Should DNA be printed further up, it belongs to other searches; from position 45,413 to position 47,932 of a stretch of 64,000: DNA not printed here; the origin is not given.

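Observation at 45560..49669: A 1369-aa tyrosine recombinase fused to an ~800-aa domain of unknown function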

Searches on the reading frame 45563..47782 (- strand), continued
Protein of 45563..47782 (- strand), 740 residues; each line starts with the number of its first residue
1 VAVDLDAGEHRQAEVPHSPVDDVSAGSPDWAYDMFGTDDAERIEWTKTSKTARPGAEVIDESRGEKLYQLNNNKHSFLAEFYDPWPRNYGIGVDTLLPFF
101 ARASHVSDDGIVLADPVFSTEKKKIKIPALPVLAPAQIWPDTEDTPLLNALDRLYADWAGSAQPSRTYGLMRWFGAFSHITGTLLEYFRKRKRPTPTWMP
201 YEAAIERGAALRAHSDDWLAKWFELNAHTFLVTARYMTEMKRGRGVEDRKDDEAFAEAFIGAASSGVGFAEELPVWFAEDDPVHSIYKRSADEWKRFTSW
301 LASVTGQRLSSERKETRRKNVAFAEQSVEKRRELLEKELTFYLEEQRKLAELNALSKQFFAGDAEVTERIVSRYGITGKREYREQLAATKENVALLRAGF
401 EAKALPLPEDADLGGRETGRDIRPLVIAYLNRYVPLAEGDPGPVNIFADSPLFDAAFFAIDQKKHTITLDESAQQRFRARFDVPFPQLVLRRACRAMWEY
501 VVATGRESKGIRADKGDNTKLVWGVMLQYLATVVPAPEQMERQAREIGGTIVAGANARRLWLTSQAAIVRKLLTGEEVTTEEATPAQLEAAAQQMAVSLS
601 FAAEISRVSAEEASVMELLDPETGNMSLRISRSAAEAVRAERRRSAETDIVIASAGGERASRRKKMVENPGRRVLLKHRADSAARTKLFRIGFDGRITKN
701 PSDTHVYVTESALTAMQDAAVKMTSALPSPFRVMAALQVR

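Call 69: search_dna_similar(query=P0152, collection=phages, mode=protein, max_rows=10)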
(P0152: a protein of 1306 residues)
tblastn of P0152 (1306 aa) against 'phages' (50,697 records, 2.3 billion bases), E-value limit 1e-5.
Records with a match: 3; places in all: 3; records where one place covers at least 80% of the query: 0.
Best place of each record, by identity: <60% 3.
By first word of the organism name: Bacteriophage 2; Enterococcus 1.
By host as written in the record: - 2; Enterococcus gallinarum BBC_KY_5 1.
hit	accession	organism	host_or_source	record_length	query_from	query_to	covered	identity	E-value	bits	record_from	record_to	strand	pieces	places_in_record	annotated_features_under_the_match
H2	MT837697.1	Bacteriophage sp.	human fecal samples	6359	434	545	9%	31.0%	6e-6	57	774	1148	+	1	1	record has no annotation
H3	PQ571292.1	Enterococcus phage EG-TP1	Enterococcus gallinarum BBC_KY_5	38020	446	522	6%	41.0%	1e-6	59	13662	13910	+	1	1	integrase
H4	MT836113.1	Bacteriophage sp.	human fecal samples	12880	446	522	6%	41.0%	2e-6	59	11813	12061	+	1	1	record has no annotation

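Call 70: find_homologous_proteins(query=P0100, max_evalue=1e-10)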
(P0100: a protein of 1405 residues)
Query P0100 (1405 aa): 9 proteins with E <= 1e-10 among 8000 candidates.
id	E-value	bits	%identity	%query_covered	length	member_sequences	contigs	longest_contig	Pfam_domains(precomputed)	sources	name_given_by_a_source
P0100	0.0e+0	3211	100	100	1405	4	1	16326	PF00589.28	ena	-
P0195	0.0e+0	2446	73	100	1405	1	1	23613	PF00589.28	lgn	-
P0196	4.7e-269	914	40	79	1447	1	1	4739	PF00589.28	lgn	-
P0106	3.1e-253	862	40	75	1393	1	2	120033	PF00589.28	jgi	jgi:site-specific recombinase XerC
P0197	1.9e-234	800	38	77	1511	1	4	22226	PF00589.28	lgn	-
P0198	3.7e-231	789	39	77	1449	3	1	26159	PF00589.28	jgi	-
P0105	5.6e-231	788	37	79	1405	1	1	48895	PF00589.28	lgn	-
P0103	9.0e-222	758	37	77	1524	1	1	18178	PF00589.28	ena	-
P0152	2.5e-119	418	33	55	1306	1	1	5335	PF00589.28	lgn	-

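Call 71: find_encoding_contigs(protein=P0106, flank=10000, max_places=2)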
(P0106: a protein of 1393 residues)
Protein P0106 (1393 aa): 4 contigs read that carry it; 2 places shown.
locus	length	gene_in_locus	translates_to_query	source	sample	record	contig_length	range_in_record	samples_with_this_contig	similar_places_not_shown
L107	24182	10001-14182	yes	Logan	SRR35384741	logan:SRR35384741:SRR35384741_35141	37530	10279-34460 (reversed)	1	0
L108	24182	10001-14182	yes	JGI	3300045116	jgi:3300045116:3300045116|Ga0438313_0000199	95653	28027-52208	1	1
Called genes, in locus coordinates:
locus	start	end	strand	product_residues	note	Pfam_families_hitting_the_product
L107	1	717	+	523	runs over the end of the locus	PF00004:AAA (weak)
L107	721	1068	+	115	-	-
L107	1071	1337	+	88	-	-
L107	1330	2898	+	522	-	-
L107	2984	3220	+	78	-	-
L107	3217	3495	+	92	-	-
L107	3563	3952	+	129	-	-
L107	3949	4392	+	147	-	-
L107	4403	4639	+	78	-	-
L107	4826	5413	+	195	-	-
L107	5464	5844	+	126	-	-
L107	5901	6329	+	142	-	-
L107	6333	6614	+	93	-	-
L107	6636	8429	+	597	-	PF00176:SNF2-rel_dom, PF00271:Helicase_C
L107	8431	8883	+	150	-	-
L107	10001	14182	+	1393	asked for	PF00589:Phage_integrase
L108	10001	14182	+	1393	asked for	PF00589:Phage_integrase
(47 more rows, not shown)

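Call 72: find_encoding_contigs(protein=P0105, flank=10000, max_places=2)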
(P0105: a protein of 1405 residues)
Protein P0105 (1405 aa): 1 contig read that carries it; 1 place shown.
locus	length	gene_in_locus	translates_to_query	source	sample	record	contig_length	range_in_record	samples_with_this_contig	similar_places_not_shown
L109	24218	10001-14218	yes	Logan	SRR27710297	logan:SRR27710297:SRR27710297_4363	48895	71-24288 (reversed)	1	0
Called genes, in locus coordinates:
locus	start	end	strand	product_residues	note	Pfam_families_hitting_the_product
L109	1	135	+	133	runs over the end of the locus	-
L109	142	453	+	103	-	-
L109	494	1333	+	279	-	-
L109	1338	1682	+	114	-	-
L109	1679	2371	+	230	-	-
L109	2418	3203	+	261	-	-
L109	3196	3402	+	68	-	-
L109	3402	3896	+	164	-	-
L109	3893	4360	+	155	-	-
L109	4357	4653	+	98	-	-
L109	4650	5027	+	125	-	PF28055:VVA0879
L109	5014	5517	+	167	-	-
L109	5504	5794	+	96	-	-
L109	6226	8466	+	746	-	PF00176:SNF2-rel_dom, PF04851:ResIII (faint), PF00271:Helicase_C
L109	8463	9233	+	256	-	-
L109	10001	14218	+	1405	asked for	PF00589:Phage_integrase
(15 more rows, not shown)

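Call 80: find_homologous_proteins(query=P0124, max_evalue=0.00001)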
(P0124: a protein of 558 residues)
Query P0124 (558 aa): 3 proteins with E <= 0.00001 among 8000 candidates.
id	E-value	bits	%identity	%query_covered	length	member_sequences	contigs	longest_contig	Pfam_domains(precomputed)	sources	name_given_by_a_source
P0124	0.0e+0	1269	100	100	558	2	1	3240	-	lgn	-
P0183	1.6e-126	441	41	99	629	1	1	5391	-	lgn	-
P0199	1.9e-24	104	33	28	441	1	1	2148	-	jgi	jgi:hypothetical protein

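Call 81: find_encoding_contigs(protein=P0183, flank=6000, max_places=2)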
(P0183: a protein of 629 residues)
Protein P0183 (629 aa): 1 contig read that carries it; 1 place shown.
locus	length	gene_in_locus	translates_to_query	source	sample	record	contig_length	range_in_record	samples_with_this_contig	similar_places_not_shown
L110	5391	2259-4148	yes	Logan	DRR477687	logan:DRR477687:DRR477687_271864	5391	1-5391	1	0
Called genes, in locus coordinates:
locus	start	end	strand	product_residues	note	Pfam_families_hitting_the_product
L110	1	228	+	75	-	?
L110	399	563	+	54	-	-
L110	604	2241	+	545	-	PF00589:Phage_integrase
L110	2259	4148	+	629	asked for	-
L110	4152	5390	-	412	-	?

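Call 82: find_encoding_contigs(protein=P0124, flank=6000, max_places=2)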
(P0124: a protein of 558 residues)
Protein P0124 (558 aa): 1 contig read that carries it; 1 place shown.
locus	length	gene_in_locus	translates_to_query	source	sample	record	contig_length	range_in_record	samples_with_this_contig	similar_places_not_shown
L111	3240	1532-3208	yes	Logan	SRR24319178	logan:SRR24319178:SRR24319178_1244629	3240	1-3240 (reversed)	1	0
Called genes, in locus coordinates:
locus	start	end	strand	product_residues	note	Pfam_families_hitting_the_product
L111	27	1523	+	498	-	PF00589:Phage_integrase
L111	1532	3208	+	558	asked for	-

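Call 90: find_related_loci(query=A4, collection=metagenome_contigs, flank=10000)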
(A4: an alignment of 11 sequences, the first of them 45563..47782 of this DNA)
Query A4 (740 aa) in metagenome_contigs; peptide patterns used: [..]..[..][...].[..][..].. (x = any residue, [..] = any of these).
35 stretches matched a pattern; 15 encode a relative of the query (tblastn E <= 1e-3); 15 distinct loci.
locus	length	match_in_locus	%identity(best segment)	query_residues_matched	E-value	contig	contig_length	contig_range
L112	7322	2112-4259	36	41-737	6e-114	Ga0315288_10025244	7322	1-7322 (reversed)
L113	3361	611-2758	36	41-737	5e-117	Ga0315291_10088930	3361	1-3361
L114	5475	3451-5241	34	21-575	7e-97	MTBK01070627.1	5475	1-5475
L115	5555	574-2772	32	23-739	9e-94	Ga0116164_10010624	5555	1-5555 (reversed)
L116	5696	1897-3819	32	22-645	2e-78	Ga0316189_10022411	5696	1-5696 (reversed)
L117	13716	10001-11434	34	75-574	3e-70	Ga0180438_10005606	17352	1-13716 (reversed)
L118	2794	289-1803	32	22-562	1e-71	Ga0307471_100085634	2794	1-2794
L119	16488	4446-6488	28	21-737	8e-61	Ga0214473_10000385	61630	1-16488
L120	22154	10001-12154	27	23-737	2e-51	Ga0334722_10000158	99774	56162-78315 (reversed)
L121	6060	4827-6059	29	73-505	2e-50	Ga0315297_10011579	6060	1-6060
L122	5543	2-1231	31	149-589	2e-44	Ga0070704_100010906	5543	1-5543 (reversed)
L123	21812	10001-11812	29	21-618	4e-62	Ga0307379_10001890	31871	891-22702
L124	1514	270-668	37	438-573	4e-19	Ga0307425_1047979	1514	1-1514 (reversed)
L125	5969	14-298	40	487-581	1e-10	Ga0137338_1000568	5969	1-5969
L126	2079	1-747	27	466-740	2e-9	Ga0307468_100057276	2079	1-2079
